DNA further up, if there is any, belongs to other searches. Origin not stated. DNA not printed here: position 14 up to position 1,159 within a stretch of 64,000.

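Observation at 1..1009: Lrp/AsnC regulator fused to a phospho-receiver domain, followed by a second stand-alone receiver gene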

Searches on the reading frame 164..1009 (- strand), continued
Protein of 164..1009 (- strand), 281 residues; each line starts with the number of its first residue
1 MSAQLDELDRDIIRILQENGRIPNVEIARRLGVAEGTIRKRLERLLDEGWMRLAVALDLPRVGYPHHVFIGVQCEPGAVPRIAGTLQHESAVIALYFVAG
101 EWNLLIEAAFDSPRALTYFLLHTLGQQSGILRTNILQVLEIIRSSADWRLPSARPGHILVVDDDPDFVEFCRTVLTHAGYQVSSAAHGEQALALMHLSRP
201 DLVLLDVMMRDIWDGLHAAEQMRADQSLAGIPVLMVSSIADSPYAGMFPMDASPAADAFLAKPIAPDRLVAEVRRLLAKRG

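Call 8: find_homologous_proteins(query=window:164-1009:-)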
Query window:164-1009:- (281 aa): 881 proteins with E <= 0.001 among 6137 candidates; the best 120 are listed.
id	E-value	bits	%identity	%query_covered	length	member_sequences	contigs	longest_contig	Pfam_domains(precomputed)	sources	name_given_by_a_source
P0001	9.4e-165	565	92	100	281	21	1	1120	PF01047.29,PF13412.13,PF01037.29,PF13404.13,PF00072.31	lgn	-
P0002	3.3e-152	523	83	100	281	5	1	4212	PF01047.29,PF13412.13,PF01037.29,PF13404.13,PF00072.31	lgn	-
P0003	1.6e-81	292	51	97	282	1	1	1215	PF13412.13,PF01037.29,PF13404.13,PF00072.31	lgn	-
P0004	2.2e-81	291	49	98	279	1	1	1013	PF13412.13,PF01037.29,PF13404.13,PF00072.31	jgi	-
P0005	2.6e-80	288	48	98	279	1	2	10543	PF13412.13,PF01037.29,PF13404.13,PF00072.31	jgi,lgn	-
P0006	3.3e-78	281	48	98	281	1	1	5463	PF13412.13,PF22482.3,PF01037.29,PF13404.13,PF00072.31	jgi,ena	jgi:Lrp/AsnC family transcriptional regulator for asnA, asnC and gidA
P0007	8.6e-78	279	52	99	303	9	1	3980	PF13412.13,PF13384.13,PF01037.29,PF09339.17,PF13404.13,PF00072.31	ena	-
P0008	1.0e-77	279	51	100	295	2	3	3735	PF13412.13,PF22482.3,PF01037.29,PF13404.13,PF00072.31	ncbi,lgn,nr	ncbi:MAG: response regulator [Anaerolineae bacterium]|nr:response regulator [Anaerolineae bacterium]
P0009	1.5e-77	279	50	99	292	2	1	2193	PF13412.13,PF13384.13,PF01037.29,PF09339.17,PF13404.13,PF00072.31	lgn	-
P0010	4.5e-77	277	49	98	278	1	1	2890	PF13412.13,PF22482.3,PF01037.29,PF13404.13,PF00072.31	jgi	jgi:Lrp/AsnC family transcriptional regulator, regulator for asnA, asnC and gidA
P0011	5.9e-75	270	50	99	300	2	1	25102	PF13412.13,PF01037.29,PF13404.13,PF00072.31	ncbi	ncbi:MAG: response regulator [Anaerolineae bacterium]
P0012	8.5e-75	270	45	98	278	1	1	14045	PF13412.13,PF22482.3,PF01037.29,PF13404.13,PF00072.31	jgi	-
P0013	4.4e-74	267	49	99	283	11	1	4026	PF13412.13,PF22482.3,PF01037.29,PF09339.17,PF13404.13,PF00072.31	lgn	-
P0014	6.6e-74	267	49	99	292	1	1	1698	PF13412.13,PF01037.29,PF09339.17,PF13404.13,PF00072.31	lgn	-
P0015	9.5e-74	266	49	100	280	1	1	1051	PF13412.13,PF08279.19,PF22482.3,PF01037.29,PF13404.13,PF00072.31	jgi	jgi:Lrp/AsnC family transcriptional regulator, regulator for asnA, asnC and gidA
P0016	2.4e-73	265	49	99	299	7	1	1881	PF13412.13,PF01037.29,PF09339.17,PF13404.13,PF00072.31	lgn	-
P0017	3.3e-73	264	50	99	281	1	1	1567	PF13412.13,PF22482.3,PF01037.29,PF13404.13,PF00072.31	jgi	jgi:Lrp/AsnC family transcriptional regulator, regulator for asnA, asnC and gidA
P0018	4.5e-73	264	48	100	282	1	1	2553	PF13412.13,PF08279.19,PF22482.3,PF01037.29,PF13404.13,PF00072.31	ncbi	-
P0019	8.6e-73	263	49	99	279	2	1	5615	PF13412.13,PF08279.19,PF22482.3,PF01037.29,PF13404.13,PF00072.31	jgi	jgi:Lrp/AsnC family transcriptional regulator for asnA, asnC and gidA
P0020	1.2e-72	263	48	99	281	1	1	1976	PF13412.13,PF22482.3,PF01037.29,PF13404.13,PF00072.31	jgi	jgi:Lrp/AsnC family transcriptional regulator, regulator for asnA, asnC and gidA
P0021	2.3e-72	262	46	99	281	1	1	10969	PF13412.13,PF22482.3,PF01037.29,PF13404.13,PF00072.31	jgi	jgi:Lrp/AsnC family transcriptional regulator for asnA, asnC and gidA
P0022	3.1e-72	261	47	99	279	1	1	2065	PF13412.13,PF08279.19,PF22482.3,PF01037.29,PF13404.13,PF00072.31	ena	-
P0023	3.1e-72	261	48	100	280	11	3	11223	PF01047.29,PF13412.13,PF08279.19,PF22482.3,PF01037.29,PF13404.13,PF00072.31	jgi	-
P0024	3.3e-72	261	48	100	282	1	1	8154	PF13412.13,PF22482.3,PF01037.29,PF13404.13,PF00072.31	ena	-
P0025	1.0e-71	259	46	98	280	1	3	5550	PF13412.13,PF22482.3,PF01037.29,PF13404.13,PF23198.2,PF00072.31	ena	-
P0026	1.4e-71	259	50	99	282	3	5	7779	PF22451.3,PF13412.13,PF08279.19,PF22482.3,PF01037.29,PF13404.13,PF00072.31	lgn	-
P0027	2.7e-71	258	48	99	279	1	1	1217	PF13412.13,PF08279.19,PF22482.3,PF01037.29,PF13404.13,PF00072.31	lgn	-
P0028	3.2e-71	258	50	99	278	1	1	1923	PF13412.13,PF22482.3,PF01037.29,PF13404.13,PF00072.31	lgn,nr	nr:response regulator [Chloroflexota bacterium]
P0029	4.4e-71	257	47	99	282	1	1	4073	PF13412.13,PF08279.19,PF22482.3,PF01037.29,PF13404.13,PF00072.31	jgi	-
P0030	6.7e-71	257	48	99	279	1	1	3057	PF13412.13,PF22482.3,PF01037.29,PF09339.17,PF13404.13,PF13545.13,PF00072.31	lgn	-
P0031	9.5e-71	256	48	100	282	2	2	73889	PF13412.13,PF22482.3,PF01037.29,PF13404.13,PF00072.31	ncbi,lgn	-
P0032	1.1e-70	256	47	98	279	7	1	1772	PF22451.3,PF13412.13,PF22482.3,PF01037.29,PF13404.13,PF00072.31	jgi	jgi:Lrp/AsnC family transcriptional regulator for asnA, asnC and gidA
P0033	1.4e-70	256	48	99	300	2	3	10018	PF13412.13,PF01037.29,PF13404.13,PF00072.31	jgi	-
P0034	1.8e-70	255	47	100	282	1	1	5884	PF13412.13,PF22482.3,PF01037.29,PF13404.13,PF00072.31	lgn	-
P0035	2.3e-70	255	46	100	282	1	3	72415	PF13412.13,PF22482.3,PF01037.29,PF13404.13,PF00072.31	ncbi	-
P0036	2.5e-70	255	48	99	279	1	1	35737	PF13412.13,PF22482.3,PF01037.29,PF13404.13,PF00072.31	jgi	jgi:Lrp/AsnC family transcriptional regulator for asnA, asnC and gidA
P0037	3.1e-70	255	49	98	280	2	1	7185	PF13412.13,PF01037.29,PF13404.13,PF00072.31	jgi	jgi:Lrp/AsnC family transcriptional regulator for asnA, asnC and gidA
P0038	3.2e-70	255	46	99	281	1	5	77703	PF13412.13,PF22482.3,PF01037.29,PF13404.13,PF00072.31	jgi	jgi:Lrp/AsnC family transcriptional regulator for asnA, asnC and gidA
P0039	3.4e-70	254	48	99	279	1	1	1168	PF13412.13,PF08279.19,PF22482.3,PF01037.29,PF13404.13,PF00072.31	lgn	-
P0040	3.6e-70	254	49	100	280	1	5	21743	PF13412.13,PF08279.19,PF22482.3,PF01037.29,PF13404.13,PF00072.31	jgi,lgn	jgi:Lrp/AsnC family transcriptional regulator for asnA, asnC and gidA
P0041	4.0e-70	254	47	99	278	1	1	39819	PF13412.13,PF22482.3,PF01037.29,PF13404.13,PF00072.31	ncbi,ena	-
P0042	5.4e-70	254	48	99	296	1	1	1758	PF12840.14,PF13412.13,PF22482.3,PF01037.29,PF13404.13,PF00072.31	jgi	jgi:Lrp/AsnC family transcriptional regulator for asnA, asnC and gidA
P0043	8.7e-70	253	47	99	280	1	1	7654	PF13412.13,PF22482.3,PF01037.29,PF13404.13,PF00072.31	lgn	-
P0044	9.9e-70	253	48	100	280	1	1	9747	PF13412.13,PF08279.19,PF22482.3,PF01037.29,PF13404.13,PF00072.31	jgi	jgi:Lrp/AsnC family transcriptional regulator for asnA, asnC and gidA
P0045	1.1e-69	253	49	98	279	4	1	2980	PF13412.13,PF08279.19,PF22482.3,PF01037.29,PF13404.13,PF00072.31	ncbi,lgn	-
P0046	1.3e-69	252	48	100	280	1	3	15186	PF13412.13,PF08279.19,PF22482.3,PF01037.29,PF13404.13,PF00072.31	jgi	jgi:Lrp/AsnC family transcriptional regulator for asnA, asnC and gidA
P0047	1.9e-69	252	46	100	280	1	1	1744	PF13412.13,PF08279.19,PF22482.3,PF01037.29,PF13404.13,PF00072.31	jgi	jgi:Lrp/AsnC family transcriptional regulator for asnA, asnC and gidA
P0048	1.9e-69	252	46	99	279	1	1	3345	PF13412.13,PF08279.19,PF22482.3,PF01037.29,PF13404.13,PF00072.31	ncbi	-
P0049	2.1e-69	252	47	100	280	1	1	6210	PF13412.13,PF08279.19,PF22482.3,PF01037.29,PF13404.13,PF00072.31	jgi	-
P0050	2.5e-69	252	45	99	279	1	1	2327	PF13412.13,PF08279.19,PF22482.3,PF01037.29,PF13404.13,PF00072.31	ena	-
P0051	3.1e-69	251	47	99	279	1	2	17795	PF13412.13,PF08279.19,PF22482.3,PF01037.29,PF09339.17,PF13404.13,PF00072.31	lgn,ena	-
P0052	6.2e-69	250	47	99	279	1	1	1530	PF13412.13,PF22482.3,PF01037.29,PF13404.13,PF00072.31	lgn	-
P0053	6.5e-69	250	44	100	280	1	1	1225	PF13412.13,PF08279.19,PF22482.3,PF01037.29,PF13404.13,PF00072.31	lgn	-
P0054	7.0e-69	250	46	100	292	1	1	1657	PF13412.13,PF01037.29,PF13404.13,PF00072.31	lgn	-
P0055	7.4e-69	250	49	97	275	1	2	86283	PF13412.13,PF22482.3,PF01037.29,PF13404.13,PF00072.31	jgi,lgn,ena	jgi:Lrp/AsnC family transcriptional regulator for asnA, asnC and gidA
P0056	8.9e-69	250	47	99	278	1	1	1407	PF13412.13,PF08279.19,PF01037.29,PF13404.13,PF00072.31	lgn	-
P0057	9.6e-69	250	46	98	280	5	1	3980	PF13412.13,PF08279.19,PF22482.3,PF01037.29,PF13404.13,PF00072.31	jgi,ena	-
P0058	1.2e-68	249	47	99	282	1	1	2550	PF01047.29,PF12840.14,PF13412.13,PF08279.19,PF22482.3,PF01037.29,PF13404.13,PF00072.31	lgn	-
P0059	1.5e-68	249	47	99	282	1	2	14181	PF01047.29,PF12840.14,PF13412.13,PF08279.19,PF22482.3,PF01037.29,PF13404.13,PF00072.31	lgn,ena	-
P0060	1.7e-68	249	47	99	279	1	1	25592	PF13412.13,PF08279.19,PF22482.3,PF01037.29,PF09339.17,PF13404.13,PF00072.31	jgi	jgi:Lrp/AsnC family transcriptional regulator for asnA, asnC and gidA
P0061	2.0e-68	249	47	100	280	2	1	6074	PF13412.13,PF22482.3,PF01037.29,PF13404.13,PF00072.31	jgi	jgi:Lrp/AsnC family transcriptional regulator for asnA, asnC and gidA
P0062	2.3e-68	248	46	94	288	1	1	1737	PF13412.13,PF22482.3,PF01037.29,PF13404.13,PF00072.31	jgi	jgi:DNA-binding Lrp family transcriptional regulator/CheY-like chemotaxis protein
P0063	2.4e-68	248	47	100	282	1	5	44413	PF13412.13,PF08279.19,PF22482.3,PF01037.29,PF13404.13,PF00072.31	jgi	jgi:Lrp/AsnC family transcriptional regulator for asnA, asnC and gidA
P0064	2.6e-68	248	48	98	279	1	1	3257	PF12840.14,PF13412.13,PF08279.19,PF22482.3,PF01037.29,PF13404.13,PF00072.31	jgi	jgi:Lrp/AsnC family transcriptional regulator for asnA, asnC and gidA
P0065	3.7e-68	248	47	100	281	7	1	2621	PF13412.13,PF22482.3,PF01037.29,PF13404.13,PF00072.31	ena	-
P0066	4.5e-68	247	48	98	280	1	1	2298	PF13412.13,PF22482.3,PF01037.29,PF13404.13,PF00072.31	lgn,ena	-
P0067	5.7e-68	247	48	97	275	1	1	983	PF13412.13,PF22482.3,PF01037.29,PF13404.13,PF00072.31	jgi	-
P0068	6.5e-68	247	47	99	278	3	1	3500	PF13412.13,PF22482.3,PF01037.29,PF13404.13,PF00072.31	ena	-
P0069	6.6e-68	247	48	100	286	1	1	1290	PF13412.13,PF22482.3,PF01037.29,PF13404.13,PF00072.31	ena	-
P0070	6.7e-68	247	49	97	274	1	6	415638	PF13412.13,PF08279.19,PF22482.3,PF01037.29,PF13404.13,PF00072.31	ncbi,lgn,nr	ncbi:MAG: response regulator [Chloroflexi bacterium]|nr:response regulator [Chloroflexota bacterium]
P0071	7.1e-68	247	47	99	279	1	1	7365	PF13412.13,PF22482.3,PF01037.29,PF13404.13,PF00072.31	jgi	jgi:Lrp/AsnC family transcriptional regulator, regulator for asnA, asnC and gidA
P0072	1.1e-67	246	47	99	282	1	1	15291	PF01047.29,PF12840.14,PF13412.13,PF08279.19,PF22482.3,PF01037.29,PF13404.13,PF00072.31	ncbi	ncbi:MAG: response regulator [Anaerolineae bacterium]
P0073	1.9e-67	245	46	100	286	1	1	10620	PF13412.13,PF01037.29,PF13404.13,PF00072.31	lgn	-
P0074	2.7e-67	245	46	99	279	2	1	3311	PF13412.13,PF22482.3,PF01037.29,PF13404.13,PF00072.31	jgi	jgi:Lrp/AsnC family transcriptional regulator for asnA, asnC and gidA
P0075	3.3e-67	245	46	99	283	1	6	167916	PF13412.13,PF01037.29,PF09339.17,PF13404.13,PF00072.31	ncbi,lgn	-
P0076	4.1e-67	244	46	100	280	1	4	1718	PF13412.13,PF08279.19,PF22482.3,PF01037.29,PF13404.13,PF00072.31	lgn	-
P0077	4.1e-67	244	47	100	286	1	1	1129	PF13412.13,PF22482.3,PF01037.29,PF13404.13,PF00072.31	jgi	jgi:DNA-binding Lrp family transcriptional regulator/CheY-like chemotaxis protein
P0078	4.2e-67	244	45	99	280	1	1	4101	PF13412.13,PF08279.19,PF22482.3,PF01037.29,PF13404.13,PF00072.31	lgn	-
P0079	4.2e-67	244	46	100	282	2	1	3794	PF13412.13,PF22482.3,PF01037.29,PF13404.13,PF00072.31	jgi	jgi:Lrp/AsnC family transcriptional regulator for asnA, asnC and gidA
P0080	4.7e-67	244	45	99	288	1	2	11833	PF13412.13,PF01037.29,PF09339.17,PF13404.13,PF00072.31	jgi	jgi:Lrp/AsnC family transcriptional regulator for asnA, asnC and gidA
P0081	1.0e-66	243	46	100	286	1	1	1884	PF13412.13,PF01037.29,PF13404.13,PF00072.31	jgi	jgi:DNA-binding Lrp family transcriptional regulator/CheY-like chemotaxis protein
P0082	1.0e-66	243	45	100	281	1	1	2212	PF13412.13,PF08279.19,PF22482.3,PF01037.29,PF13404.13,PF00072.31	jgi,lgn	jgi:Lrp/AsnC family transcriptional regulator for asnA, asnC and gidA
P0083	1.1e-66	243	47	98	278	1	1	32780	PF13412.13,PF22482.3,PF01037.29,PF13404.13,PF00072.31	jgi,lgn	jgi:Lrp/AsnC family transcriptional regulator for asnA, asnC and gidA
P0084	1.1e-66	243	45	99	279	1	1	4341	PF13412.13,PF01037.29,PF13404.13,PF00072.31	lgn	-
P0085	1.2e-66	243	47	97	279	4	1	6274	PF13412.13,PF22482.3,PF01037.29,PF13404.13,PF00072.31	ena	-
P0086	1.2e-66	243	48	98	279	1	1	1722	PF13412.13,PF22482.3,PF01037.29,PF13404.13,PF00072.31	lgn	-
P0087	1.4e-66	243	45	99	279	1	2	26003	PF13412.13,PF01037.29,PF13404.13,PF00072.31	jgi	jgi:CheY-like chemotaxis protein/DNA-binding Lrp family transcriptional regulator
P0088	1.4e-66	243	45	99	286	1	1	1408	PF13412.13,PF22482.3,PF01037.29,PF13404.13,PF00072.31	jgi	jgi:Lrp/AsnC family transcriptional regulator for asnA, asnC and gidA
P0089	1.7e-66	242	45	99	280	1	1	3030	PF13412.13,PF08279.19,PF22482.3,PF01037.29,PF13404.13,PF00072.31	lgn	-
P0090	1.8e-66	242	46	97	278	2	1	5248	PF12840.14,PF13412.13,PF01037.29,PF09339.17,PF13404.13,PF00072.31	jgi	jgi:DNA-binding Lrp family transcriptional regulator/CheY-like chemotaxis protein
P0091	1.9e-66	242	47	99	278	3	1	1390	PF13412.13,PF08279.19,PF22482.3,PF01037.29,PF13404.13,PF00072.31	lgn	-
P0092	2.1e-66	242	47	99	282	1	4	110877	PF13412.13,PF08279.19,PF22482.3,PF01037.29,PF13404.13,PF00072.31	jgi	jgi:Lrp/AsnC family transcriptional regulator, regulator for asnA, asnC and gidA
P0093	2.2e-66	242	45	99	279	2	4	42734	PF13412.13,PF01037.29,PF13404.13,PF00072.31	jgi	jgi:DNA-binding Lrp family transcriptional regulator/CheY-like chemotaxis protein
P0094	2.6e-66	242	47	97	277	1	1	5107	PF13412.13,PF22482.3,PF01037.29,PF13404.13,PF00072.31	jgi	jgi:Lrp/AsnC family transcriptional regulator for asnA, asnC and gidA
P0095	2.6e-66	242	47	100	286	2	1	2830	PF13412.13,PF01037.29,PF13404.13,PF00072.31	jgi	jgi:DNA-binding Lrp family transcriptional regulator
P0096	2.7e-66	242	45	100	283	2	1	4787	PF13412.13,PF08279.19,PF01037.29,PF13404.13,PF00072.31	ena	-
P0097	3.2e-66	241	47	97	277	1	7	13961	PF13412.13,PF22482.3,PF01037.29,PF13404.13,PF00072.31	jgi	jgi:Lrp/AsnC family transcriptional regulator for asnA, asnC and gidA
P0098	3.3e-66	241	48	98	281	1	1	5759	PF13412.13,PF22482.3,PF01037.29,PF13404.13,PF00072.31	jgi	-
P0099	3.4e-66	241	47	98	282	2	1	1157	PF13412.13,PF01037.29,PF13404.13,PF00072.31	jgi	jgi:DNA-binding Lrp family transcriptional regulator/CheY-like chemotaxis protein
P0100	3.5e-66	241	48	98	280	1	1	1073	PF13412.13,PF22482.3,PF01037.29,PF13404.13,PF00072.31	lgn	-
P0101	4.2e-66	241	47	100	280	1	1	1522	PF13412.13,PF08279.19,PF22482.3,PF01037.29,PF13404.13,PF00072.31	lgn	-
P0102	4.7e-66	241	46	100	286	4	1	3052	PF13412.13,PF01037.29,PF13404.13,PF00072.31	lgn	-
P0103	5.0e-66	241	47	98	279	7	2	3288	PF13412.13,PF22482.3,PF01037.29,PF13404.13,PF00072.31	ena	-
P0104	5.9e-66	241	46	99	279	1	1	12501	PF12840.14,PF13412.13,PF08279.19,PF22482.3,PF01037.29,PF13404.13,PF08220.19,PF00072.31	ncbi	-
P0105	6.4e-66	240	46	97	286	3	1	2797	PF13412.13,PF01037.29,PF13404.13,PF00072.31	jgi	jgi:DNA-binding Lrp family transcriptional regulator/CheY-like chemotaxis protein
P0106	7.3e-66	240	48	99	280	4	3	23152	PF13412.13,PF22482.3,PF01037.29,PF13404.13,PF00072.31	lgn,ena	-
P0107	7.4e-66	240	46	98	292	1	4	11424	PF12840.14,PF13412.13,PF22482.3,PF01037.29,PF09339.17,PF13404.13,PF00072.31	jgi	-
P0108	1.1e-65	240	46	100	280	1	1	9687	PF13412.13,PF08279.19,PF22482.3,PF01037.29,PF13404.13,PF00072.31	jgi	jgi:Lrp/AsnC family transcriptional regulator, regulator for asnA, asnC and gidA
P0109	1.2e-65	240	45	99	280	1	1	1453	PF13412.13,PF22482.3,PF01037.29,PF13404.13,PF00072.31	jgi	jgi:Lrp/AsnC family transcriptional regulator for asnA, asnC and gidA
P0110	1.3e-65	239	45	97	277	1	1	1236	PF13412.13,PF01037.29,PF13404.13,PF00072.31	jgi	jgi:Lrp/AsnC family transcriptional regulator for asnA, asnC and gidA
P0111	1.4e-65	239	47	100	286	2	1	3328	PF13412.13,PF01037.29,PF13404.13,PF00072.31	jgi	jgi:Lrp/AsnC family transcriptional regulator for asnA, asnC and gidA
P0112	1.5e-65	239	46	100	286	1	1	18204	PF13412.13,PF22482.3,PF01037.29,PF13404.13,PF00072.31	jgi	jgi:DNA-binding Lrp family transcriptional regulator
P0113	1.6e-65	239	47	98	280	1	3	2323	PF13412.13,PF22482.3,PF01037.29,PF13404.13,PF00072.31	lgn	-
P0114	1.7e-65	239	46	97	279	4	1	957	PF13412.13,PF08279.19,PF22482.3,PF01037.29,PF13404.13,PF00072.31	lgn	-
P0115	1.9e-65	239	45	99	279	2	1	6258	PF13412.13,PF22482.3,PF01037.29,PF09339.17,PF13404.13,PF00072.31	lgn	-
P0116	2.2e-65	239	46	100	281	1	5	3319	PF13412.13,PF22482.3,PF01037.29,PF13404.13,PF00072.31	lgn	-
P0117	2.3e-65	239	45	99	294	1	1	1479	PF13412.13,PF22482.3,PF01037.29,PF13404.13,PF00072.31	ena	-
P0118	2.4e-65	239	45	99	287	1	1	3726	PF13412.13,PF01037.29,PF09339.17,PF13404.13,PF00072.31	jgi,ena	-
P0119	2.4e-65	239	45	100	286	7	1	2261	PF13412.13,PF01037.29,PF13404.13,PF00072.31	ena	-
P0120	2.9e-65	238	45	100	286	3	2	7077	PF13412.13,PF01037.29,PF13404.13,PF00072.31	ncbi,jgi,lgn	jgi:Lrp/AsnC family transcriptional regulator for asnA, asnC and gidA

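Call 9: find_encoding_contigs(protein=P0002, flank=10000, max_places=3)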
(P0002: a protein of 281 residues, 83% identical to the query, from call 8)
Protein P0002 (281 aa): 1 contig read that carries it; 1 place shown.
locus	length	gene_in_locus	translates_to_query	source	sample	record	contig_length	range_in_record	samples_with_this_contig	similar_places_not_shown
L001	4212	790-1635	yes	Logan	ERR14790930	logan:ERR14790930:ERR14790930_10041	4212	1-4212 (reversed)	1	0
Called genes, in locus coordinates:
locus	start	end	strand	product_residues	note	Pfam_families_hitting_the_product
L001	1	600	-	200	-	?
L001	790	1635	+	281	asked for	PF01047:MarR (faint), PF13404:HTH_AsnC-type, PF13412:HTH_24, PF01037:AsnC_trans_reg, PF00072:Response_reg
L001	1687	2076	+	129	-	PF00072:Response_reg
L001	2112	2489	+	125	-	PF00072:Response_reg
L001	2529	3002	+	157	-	PF01842:ACT (weak), PF22468:ACT_9 (weak), PF13840:ACT_7, PF22468:ACT_9, PF01842:ACT (weak)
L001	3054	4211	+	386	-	?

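Call 10: find_encoding_contigs(protein=P0070, flank=10000, max_places=2)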
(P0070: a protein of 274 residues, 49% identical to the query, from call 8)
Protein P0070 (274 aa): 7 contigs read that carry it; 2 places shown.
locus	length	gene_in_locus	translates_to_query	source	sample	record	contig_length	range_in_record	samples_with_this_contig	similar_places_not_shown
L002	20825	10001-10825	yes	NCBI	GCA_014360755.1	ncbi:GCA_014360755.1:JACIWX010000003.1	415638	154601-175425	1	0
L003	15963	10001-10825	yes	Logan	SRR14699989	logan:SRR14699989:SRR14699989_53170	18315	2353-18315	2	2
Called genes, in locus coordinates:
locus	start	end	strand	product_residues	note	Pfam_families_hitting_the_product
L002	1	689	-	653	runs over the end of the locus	PF02730:AFOR_N, PF01314:AFOR_C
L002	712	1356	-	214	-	PF00596:Aldolase_II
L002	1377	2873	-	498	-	PF00370:FGGY_N, PF02782:FGGY_C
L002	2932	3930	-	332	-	PF00389:2-Hacid_dh, PF02826:2-Hacid_dh_C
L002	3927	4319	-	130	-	PF14864:Alkyl_sulf_C, PF02036:SCP2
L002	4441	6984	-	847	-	PF02463:SMC_N (weak), PF13175:AAA_15 (weak), PF13476:AAA_23, PF13558:SbcC_Walker_B (weak)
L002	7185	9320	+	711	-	PF01966:HD, PF13328:HD_4, PF04607:RelA_SpoT, PF02824:TGS, PF19296:RelA_AH, PF28438:RelA_RIS, PF01842:ACT, PF13291:ACT_4, +1 more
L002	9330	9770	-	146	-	PF02082:Rrf2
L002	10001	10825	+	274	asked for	PF08279:HTH_11 (faint), PF13404:HTH_AsnC-type, PF13412:HTH_24, PF22482:AsnC_trans_reg_3 (weak), PF01037:AsnC_trans_reg, PF00072:Response_reg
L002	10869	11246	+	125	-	PF00072:Response_reg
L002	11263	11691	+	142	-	PF00072:Response_reg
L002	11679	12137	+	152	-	PF01257:2Fe-2S_thioredx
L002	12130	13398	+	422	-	PF01512:Complex1_51K, PF10531:SLBB (weak), PF22461:SLBB_2, PF10589:NADH_4Fe-4S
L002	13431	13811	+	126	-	PF00072:Response_reg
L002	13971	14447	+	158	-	PF01842:ACT, PF22468:ACT_9 (weak), PF13840:ACT_7, PF22468:ACT_9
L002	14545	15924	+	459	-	PF25323:6TM_PilS, PF00512:HisKA, PF02518:HATPase_c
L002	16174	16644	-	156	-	PF00027:cNMP_binding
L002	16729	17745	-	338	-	PF00586:AIRS, PF02769:AIRS_C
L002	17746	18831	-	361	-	PF01924:HypD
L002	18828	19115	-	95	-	PF01455:HupF_HypC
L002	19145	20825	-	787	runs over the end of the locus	PF00708:Acylphosphatase, PF07503:zf-HYPF, PF01300:Sua5_yciO_yrdC, PF17788:HypF_C, PF22521:HypF_C_2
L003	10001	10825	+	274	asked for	PF08279:HTH_11 (faint), PF13404:HTH_AsnC-type, PF13412:HTH_24, PF22482:AsnC_trans_reg_3 (weak), PF01037:AsnC_trans_reg, PF00072:Response_reg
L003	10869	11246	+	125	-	PF00072:Response_reg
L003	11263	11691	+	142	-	PF00072:Response_reg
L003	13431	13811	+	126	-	PF00072:Response_reg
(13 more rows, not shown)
